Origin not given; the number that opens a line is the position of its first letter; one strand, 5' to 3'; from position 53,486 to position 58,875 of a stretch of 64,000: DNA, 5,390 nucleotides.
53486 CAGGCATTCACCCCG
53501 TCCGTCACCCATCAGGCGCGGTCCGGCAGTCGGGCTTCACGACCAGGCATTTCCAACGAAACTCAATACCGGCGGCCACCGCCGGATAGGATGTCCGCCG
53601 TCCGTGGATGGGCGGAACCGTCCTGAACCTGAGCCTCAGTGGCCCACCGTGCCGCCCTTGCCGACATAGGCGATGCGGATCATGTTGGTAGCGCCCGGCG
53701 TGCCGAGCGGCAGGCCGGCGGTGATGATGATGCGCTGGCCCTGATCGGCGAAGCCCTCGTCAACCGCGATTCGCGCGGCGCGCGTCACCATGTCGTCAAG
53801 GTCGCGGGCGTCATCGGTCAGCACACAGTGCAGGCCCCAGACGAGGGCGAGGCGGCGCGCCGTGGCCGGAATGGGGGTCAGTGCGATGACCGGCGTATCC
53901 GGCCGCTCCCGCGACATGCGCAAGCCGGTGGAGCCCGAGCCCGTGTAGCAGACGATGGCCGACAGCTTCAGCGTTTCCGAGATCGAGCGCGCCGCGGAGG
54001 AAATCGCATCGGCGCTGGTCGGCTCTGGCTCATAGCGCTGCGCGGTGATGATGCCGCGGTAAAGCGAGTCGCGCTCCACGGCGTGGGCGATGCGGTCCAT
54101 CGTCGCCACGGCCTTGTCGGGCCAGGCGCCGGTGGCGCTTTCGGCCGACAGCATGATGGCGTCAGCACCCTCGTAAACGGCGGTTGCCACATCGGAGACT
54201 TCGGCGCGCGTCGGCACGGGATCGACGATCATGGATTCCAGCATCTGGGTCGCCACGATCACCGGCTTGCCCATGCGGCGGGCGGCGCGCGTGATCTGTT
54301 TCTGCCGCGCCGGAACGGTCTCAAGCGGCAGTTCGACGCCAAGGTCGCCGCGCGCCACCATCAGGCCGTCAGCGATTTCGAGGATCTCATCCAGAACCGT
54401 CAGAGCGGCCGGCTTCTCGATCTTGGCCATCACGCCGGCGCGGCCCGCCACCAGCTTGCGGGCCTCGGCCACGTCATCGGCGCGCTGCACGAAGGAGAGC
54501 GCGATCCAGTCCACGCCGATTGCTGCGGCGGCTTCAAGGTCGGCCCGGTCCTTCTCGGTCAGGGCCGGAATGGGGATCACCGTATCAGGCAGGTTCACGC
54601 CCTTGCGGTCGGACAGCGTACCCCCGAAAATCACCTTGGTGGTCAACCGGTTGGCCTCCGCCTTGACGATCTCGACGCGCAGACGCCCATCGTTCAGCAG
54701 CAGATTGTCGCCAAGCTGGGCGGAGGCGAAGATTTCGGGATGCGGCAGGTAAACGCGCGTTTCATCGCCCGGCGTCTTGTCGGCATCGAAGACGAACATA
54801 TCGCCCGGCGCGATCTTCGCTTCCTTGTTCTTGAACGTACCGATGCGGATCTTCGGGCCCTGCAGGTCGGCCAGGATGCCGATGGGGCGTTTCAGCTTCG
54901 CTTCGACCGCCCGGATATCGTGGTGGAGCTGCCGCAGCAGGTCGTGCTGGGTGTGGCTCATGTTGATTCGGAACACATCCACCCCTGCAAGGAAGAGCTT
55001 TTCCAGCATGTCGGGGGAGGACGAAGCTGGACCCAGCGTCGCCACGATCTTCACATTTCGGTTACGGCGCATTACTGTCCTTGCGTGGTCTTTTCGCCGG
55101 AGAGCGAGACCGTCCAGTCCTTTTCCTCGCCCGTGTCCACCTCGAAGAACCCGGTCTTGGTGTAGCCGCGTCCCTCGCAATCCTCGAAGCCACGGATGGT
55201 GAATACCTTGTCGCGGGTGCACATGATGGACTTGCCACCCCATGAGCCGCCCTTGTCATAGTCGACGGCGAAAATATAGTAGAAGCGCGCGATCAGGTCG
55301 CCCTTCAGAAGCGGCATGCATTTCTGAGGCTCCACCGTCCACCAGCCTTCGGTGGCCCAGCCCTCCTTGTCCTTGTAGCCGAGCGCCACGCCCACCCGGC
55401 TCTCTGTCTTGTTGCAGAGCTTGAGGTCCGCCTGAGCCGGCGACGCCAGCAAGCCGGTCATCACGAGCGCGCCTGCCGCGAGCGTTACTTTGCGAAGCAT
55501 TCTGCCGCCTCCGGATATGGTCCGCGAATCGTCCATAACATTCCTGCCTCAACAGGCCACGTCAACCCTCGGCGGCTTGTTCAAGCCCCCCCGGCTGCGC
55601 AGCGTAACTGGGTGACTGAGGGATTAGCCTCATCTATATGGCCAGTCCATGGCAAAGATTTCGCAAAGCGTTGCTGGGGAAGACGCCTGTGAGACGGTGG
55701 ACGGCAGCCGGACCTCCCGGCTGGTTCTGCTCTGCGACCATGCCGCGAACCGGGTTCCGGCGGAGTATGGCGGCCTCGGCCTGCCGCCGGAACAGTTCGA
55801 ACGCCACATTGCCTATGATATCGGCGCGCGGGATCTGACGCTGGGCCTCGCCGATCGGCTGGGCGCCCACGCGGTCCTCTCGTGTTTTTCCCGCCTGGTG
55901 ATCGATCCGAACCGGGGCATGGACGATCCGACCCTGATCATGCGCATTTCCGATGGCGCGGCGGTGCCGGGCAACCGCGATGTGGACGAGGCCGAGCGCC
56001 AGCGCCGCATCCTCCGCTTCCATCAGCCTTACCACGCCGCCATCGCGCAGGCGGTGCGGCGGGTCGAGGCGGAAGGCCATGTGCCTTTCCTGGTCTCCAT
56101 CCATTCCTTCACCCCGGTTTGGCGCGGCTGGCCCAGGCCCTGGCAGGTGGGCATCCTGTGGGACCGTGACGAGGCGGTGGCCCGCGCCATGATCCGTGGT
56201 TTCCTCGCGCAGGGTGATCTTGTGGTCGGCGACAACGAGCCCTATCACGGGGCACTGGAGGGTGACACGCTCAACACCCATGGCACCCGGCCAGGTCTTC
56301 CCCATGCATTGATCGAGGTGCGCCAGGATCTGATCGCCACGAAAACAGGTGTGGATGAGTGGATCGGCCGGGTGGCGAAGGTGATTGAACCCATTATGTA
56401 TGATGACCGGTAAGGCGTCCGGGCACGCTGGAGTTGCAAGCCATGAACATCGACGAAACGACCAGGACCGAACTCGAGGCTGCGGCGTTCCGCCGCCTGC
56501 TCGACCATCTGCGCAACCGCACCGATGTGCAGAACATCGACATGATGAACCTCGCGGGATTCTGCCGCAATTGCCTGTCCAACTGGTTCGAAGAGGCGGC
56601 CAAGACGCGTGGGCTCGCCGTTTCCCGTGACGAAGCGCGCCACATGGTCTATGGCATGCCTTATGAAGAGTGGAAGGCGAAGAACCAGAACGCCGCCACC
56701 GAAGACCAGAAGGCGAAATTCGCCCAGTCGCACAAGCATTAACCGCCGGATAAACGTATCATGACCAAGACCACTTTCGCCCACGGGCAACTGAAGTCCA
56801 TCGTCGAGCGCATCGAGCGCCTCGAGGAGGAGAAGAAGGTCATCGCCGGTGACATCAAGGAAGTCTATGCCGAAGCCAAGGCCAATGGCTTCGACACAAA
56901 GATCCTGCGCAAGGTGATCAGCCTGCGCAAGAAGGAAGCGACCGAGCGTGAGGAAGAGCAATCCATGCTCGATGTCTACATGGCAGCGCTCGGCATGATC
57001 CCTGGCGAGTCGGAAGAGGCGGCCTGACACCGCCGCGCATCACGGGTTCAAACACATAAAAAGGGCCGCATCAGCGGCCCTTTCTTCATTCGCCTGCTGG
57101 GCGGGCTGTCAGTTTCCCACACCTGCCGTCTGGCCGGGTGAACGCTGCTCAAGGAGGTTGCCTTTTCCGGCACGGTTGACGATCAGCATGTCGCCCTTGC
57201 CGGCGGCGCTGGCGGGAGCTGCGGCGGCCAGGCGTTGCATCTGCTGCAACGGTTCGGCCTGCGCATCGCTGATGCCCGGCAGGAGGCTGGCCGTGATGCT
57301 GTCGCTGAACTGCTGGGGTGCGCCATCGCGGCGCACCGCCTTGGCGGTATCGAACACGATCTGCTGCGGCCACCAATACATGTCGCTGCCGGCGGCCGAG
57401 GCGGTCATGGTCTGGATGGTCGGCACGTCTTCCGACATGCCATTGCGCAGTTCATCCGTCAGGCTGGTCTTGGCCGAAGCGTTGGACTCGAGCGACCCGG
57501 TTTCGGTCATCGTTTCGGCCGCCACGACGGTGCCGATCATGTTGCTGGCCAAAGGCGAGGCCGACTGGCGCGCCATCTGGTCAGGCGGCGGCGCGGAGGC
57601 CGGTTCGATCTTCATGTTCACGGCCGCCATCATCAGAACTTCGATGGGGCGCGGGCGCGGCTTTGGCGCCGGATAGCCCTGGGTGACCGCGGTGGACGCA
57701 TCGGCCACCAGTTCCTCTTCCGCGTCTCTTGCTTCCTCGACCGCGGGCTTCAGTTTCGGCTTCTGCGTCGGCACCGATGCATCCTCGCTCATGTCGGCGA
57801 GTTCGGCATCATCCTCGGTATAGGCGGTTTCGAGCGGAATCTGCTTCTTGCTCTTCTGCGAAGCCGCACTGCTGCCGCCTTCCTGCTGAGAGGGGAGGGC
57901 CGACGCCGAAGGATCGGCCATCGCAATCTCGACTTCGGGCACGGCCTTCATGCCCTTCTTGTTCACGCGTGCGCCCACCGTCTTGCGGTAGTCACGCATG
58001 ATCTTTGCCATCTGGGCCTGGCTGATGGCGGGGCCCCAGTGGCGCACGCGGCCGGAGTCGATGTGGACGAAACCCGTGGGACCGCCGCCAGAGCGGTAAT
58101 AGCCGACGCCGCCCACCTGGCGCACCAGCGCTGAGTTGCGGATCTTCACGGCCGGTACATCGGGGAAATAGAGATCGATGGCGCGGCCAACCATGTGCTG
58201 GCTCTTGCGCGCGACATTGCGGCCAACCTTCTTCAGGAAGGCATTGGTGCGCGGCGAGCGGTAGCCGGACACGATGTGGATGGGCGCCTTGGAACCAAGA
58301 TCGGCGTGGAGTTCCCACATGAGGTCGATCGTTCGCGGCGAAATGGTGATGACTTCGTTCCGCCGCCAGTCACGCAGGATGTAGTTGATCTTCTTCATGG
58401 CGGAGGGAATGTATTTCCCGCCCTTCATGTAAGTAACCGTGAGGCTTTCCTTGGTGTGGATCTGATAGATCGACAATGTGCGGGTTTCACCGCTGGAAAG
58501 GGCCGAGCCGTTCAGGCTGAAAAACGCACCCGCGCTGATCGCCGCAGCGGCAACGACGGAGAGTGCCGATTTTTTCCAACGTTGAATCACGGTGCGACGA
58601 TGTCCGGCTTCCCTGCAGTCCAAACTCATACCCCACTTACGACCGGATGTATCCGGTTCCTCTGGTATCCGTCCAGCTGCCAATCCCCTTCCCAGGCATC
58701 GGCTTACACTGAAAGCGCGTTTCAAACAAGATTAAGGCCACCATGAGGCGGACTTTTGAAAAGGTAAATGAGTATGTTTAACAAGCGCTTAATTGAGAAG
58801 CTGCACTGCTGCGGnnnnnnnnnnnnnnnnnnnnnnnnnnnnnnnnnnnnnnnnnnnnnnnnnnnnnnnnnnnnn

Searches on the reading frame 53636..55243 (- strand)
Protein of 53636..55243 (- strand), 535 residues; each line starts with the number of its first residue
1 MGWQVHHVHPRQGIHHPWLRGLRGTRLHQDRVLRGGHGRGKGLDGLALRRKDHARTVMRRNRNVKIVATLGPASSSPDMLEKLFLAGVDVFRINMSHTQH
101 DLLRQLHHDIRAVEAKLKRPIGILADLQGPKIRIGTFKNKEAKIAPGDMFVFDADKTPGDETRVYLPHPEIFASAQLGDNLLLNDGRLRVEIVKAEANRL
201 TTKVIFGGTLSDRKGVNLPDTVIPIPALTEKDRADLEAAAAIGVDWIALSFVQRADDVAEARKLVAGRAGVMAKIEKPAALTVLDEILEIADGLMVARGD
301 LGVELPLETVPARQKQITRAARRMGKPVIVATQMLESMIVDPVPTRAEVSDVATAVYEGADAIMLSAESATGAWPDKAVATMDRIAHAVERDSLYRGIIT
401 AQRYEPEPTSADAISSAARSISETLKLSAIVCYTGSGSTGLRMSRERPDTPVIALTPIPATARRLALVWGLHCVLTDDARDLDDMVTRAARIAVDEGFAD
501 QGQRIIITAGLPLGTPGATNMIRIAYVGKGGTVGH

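Call 69: search_protein_families(library=pfam, proteins=[window:53636-55243:-], max_evalue=0.00001)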
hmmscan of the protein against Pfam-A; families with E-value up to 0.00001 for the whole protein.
window:53636-55243:- (535 aa): 2 families
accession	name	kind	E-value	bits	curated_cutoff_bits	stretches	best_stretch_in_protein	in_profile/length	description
PF00224.27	PK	-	1.3e-100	337.2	30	1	62-379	2-328/328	Pyruvate kinase, barrel domain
PF02887.21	PK_C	-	1.5e-35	122.1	28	1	412-524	1-113/114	Pyruvate kinase, alpha/beta domain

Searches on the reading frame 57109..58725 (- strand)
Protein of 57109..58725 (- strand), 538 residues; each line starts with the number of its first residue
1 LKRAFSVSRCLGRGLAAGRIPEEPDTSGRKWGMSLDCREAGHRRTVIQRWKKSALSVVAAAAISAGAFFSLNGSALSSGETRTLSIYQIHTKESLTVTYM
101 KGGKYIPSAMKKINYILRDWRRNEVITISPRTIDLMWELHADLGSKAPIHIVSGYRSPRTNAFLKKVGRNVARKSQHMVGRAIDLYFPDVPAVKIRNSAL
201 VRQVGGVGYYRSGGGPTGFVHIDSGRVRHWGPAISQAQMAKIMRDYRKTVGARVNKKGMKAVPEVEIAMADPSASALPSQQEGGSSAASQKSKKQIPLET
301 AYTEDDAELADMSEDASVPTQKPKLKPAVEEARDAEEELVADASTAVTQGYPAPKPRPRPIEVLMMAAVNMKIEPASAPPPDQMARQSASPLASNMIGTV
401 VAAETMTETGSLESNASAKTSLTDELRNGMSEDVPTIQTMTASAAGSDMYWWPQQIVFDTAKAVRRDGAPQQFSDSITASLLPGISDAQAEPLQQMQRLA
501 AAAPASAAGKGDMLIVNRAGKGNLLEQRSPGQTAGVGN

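Call 69: search_protein_families(library=pfam, proteins=[window:57109-58725:-], max_evalue=0.00001)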
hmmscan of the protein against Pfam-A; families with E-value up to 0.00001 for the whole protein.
window:57109-58725:- (538 aa): 2 families
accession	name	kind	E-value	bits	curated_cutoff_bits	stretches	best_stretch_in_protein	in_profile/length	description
PF05951.18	Peptidase_M15_2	-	5.6e-54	182.4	27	1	78-230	3-153/153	Bacterial protein of unknown function (DUF882)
PF08291.16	Peptidase_M15_3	-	3.1e-11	43.8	23.2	1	129-223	25-108/108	Peptidase M15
